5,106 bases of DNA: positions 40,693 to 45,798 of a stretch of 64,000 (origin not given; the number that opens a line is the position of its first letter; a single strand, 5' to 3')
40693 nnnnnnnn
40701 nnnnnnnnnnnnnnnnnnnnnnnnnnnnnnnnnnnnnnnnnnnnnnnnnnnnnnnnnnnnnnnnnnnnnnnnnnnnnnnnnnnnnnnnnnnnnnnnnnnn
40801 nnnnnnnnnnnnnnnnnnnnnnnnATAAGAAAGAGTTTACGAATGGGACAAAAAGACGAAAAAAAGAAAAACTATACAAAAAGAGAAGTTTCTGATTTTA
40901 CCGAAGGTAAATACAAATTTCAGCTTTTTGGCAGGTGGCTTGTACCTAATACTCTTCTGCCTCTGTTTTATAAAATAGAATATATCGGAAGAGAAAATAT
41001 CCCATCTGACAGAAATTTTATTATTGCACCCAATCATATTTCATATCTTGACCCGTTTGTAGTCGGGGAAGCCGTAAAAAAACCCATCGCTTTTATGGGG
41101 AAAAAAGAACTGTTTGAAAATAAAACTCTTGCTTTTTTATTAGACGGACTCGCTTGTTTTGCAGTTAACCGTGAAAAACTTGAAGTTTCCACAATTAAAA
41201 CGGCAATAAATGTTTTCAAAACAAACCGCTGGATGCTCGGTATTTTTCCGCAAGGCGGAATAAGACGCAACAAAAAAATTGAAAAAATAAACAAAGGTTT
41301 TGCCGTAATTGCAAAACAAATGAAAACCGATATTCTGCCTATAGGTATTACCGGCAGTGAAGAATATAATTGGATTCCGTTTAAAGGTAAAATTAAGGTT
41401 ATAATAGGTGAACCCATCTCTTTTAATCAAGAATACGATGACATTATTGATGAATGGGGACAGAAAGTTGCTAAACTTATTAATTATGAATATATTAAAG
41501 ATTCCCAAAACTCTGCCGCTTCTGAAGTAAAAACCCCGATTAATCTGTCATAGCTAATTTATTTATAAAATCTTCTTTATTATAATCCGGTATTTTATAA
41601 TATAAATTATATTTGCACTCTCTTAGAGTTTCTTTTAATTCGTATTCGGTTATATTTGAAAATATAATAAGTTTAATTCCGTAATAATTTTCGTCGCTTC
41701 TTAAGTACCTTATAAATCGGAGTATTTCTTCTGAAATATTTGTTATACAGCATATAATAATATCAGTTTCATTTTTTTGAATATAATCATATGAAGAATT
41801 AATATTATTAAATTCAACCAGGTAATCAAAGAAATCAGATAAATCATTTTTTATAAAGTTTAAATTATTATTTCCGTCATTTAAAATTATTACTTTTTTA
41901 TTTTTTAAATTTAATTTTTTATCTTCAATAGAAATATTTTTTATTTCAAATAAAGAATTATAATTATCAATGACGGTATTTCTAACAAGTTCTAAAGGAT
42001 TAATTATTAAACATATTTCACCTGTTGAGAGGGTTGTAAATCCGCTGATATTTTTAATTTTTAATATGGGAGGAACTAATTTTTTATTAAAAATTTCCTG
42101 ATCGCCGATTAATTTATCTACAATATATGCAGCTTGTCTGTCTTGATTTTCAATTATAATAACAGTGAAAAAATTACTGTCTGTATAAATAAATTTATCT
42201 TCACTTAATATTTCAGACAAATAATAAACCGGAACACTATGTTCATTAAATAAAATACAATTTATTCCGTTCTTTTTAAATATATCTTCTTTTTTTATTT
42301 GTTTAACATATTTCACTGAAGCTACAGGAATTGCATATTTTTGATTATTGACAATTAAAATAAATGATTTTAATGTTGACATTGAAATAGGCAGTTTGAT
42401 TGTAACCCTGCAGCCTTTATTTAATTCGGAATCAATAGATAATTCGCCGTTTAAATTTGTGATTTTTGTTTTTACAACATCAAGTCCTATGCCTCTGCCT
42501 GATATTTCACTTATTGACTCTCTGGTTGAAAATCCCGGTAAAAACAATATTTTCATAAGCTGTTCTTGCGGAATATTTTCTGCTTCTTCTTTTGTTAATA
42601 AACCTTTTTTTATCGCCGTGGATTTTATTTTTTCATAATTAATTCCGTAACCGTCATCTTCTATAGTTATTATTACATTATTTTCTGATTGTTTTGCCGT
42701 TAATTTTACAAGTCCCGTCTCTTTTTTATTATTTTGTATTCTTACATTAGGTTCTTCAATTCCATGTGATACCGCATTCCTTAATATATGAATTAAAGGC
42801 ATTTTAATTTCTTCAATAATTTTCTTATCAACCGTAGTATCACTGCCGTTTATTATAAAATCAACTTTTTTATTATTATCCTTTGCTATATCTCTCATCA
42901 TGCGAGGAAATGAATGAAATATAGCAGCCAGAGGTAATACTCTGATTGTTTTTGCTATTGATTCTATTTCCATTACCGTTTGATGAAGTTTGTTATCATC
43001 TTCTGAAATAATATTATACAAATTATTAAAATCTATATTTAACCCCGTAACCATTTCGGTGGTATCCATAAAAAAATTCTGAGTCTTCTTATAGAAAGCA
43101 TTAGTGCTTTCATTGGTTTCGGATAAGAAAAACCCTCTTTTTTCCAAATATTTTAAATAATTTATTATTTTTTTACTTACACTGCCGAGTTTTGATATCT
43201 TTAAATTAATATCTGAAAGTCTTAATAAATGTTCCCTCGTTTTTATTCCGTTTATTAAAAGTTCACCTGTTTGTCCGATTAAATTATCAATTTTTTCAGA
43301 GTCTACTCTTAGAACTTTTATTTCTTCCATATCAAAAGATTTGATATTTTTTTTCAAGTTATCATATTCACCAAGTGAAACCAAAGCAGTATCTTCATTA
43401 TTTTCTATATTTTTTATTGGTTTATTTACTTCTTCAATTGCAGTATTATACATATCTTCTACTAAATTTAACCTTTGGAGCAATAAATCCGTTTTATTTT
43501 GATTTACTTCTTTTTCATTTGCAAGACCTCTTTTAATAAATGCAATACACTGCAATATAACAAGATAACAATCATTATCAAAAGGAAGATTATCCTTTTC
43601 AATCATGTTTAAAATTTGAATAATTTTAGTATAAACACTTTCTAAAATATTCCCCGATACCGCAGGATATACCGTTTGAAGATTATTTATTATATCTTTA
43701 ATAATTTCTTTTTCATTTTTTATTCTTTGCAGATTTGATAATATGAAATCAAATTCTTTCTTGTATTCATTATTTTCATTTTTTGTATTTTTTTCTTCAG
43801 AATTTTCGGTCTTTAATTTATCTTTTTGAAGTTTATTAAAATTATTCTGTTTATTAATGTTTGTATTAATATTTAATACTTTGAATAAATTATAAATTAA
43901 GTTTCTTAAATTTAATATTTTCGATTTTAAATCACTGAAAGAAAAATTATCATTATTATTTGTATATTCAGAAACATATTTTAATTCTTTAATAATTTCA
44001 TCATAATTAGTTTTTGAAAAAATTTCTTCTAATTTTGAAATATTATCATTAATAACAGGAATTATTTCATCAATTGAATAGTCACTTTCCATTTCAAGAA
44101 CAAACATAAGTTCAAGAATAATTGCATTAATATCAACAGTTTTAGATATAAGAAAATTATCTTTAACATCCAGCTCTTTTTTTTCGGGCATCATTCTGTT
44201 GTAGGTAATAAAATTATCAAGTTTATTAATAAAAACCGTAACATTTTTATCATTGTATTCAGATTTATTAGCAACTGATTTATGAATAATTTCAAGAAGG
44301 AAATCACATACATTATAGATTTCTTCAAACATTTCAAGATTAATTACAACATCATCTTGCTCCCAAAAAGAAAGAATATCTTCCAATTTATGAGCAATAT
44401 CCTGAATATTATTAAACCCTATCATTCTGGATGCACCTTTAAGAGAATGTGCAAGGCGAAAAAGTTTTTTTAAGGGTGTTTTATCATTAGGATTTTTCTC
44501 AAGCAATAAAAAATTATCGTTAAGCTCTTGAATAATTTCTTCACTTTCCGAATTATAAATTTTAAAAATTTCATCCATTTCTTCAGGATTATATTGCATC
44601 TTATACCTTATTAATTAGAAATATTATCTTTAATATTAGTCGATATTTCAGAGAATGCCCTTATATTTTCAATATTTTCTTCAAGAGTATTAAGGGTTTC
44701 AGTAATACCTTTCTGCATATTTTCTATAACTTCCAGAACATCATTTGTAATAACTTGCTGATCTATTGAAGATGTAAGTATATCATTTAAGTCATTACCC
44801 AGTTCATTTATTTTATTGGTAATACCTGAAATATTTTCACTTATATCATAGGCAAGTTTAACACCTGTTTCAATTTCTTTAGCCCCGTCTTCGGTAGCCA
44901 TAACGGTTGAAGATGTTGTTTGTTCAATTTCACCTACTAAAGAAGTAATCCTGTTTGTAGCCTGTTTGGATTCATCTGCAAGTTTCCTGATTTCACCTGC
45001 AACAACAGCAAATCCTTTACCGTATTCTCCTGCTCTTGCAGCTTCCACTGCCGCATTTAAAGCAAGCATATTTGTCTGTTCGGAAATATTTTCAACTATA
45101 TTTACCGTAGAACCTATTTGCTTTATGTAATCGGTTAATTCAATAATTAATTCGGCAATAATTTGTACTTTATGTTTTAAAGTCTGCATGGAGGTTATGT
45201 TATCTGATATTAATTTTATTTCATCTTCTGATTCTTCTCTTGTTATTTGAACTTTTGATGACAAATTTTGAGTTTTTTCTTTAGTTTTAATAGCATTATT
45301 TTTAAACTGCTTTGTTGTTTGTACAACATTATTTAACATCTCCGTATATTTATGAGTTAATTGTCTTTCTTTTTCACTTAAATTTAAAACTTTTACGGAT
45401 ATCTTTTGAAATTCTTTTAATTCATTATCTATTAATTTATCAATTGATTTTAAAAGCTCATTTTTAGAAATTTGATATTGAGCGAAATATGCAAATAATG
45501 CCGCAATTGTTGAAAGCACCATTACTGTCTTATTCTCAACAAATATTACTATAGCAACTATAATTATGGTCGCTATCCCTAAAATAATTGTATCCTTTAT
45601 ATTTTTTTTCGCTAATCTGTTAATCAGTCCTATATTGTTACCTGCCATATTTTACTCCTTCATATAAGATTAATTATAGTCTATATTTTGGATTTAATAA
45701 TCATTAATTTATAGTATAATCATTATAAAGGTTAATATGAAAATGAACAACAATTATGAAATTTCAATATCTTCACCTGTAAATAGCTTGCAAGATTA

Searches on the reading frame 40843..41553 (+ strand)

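Call 47: search_protein_families(library=pfam, proteins=[window:40843-41553:+], max_evalue=0.001)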
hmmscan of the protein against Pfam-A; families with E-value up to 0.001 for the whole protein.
window:40843-41553:+ (236 aa): 1 family
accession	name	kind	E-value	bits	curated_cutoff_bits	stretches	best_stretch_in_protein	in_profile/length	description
PF01553.26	Acyltransferase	-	2.6e-23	82.7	23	1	44-169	1-131/132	Acyltransferase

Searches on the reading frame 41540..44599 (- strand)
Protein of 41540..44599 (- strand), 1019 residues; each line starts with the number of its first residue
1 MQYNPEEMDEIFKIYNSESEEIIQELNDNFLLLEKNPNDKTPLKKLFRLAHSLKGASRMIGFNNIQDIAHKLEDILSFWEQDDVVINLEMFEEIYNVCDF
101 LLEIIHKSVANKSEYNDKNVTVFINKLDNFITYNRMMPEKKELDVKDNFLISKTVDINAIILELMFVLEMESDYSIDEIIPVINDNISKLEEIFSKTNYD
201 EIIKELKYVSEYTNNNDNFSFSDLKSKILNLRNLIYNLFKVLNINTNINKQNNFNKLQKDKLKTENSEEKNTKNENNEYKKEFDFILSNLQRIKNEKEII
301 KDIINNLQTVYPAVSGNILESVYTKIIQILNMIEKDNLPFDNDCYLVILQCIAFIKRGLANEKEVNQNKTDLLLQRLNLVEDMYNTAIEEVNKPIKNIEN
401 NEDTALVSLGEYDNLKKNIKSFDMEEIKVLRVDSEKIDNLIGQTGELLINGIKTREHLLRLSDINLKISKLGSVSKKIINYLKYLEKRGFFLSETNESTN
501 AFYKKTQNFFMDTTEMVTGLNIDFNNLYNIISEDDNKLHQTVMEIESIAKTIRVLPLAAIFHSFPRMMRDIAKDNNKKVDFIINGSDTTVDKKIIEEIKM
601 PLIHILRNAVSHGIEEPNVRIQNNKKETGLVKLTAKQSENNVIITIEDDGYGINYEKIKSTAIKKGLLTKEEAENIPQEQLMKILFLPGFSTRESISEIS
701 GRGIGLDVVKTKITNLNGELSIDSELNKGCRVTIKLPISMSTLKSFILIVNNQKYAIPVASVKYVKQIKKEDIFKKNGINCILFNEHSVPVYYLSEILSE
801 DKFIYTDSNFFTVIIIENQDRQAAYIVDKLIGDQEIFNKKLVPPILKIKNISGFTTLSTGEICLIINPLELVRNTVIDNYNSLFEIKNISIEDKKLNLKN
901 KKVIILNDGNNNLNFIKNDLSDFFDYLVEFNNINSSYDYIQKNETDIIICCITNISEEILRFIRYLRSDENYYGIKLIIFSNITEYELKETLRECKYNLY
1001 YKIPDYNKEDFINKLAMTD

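Call 47: search_protein_families(library=pfam, proteins=[window:41540-44599:-], max_evalue=0.001)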
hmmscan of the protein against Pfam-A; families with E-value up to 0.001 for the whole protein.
window:41540-44599:- (1019 aa): 3 families
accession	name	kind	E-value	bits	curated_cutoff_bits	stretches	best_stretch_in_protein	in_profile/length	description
PF02518.31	HATPase_c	-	7.6e-17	62.2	26.4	1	601-738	5-109/111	Histidine kinase-, DNA gyrase B-, and HSP90-like ATPase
PF01627.28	Hpt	-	8.6e-14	52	24.6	1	11-93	2-73/84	Hpt domain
PF01584.24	CheW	-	4e-12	46.4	23.5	1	749-873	6-135/138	CheW-like domain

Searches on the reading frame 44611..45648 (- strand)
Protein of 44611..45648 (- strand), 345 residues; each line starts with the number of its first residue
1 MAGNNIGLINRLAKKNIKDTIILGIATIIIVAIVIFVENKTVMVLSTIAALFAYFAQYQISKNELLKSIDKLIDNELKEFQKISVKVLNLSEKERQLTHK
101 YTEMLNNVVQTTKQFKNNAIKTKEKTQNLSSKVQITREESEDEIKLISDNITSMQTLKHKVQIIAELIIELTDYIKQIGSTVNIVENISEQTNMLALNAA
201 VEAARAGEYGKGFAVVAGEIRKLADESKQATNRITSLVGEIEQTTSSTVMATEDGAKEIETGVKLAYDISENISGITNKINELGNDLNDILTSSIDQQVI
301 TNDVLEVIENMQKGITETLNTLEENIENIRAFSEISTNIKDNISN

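Call 47: search_protein_families(library=pfam, proteins=[window:44611-45648:-], max_evalue=0.001)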
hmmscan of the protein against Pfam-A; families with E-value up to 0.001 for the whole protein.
window:44611-45648:- (345 aa): 1 family
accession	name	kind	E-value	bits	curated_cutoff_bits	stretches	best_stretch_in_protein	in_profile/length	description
PF00015.26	MCPsignal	-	1.9e-36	125.9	34.6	1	132-313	3-170/172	Methyl-accepting chemotaxis protein (MCP) signalling domain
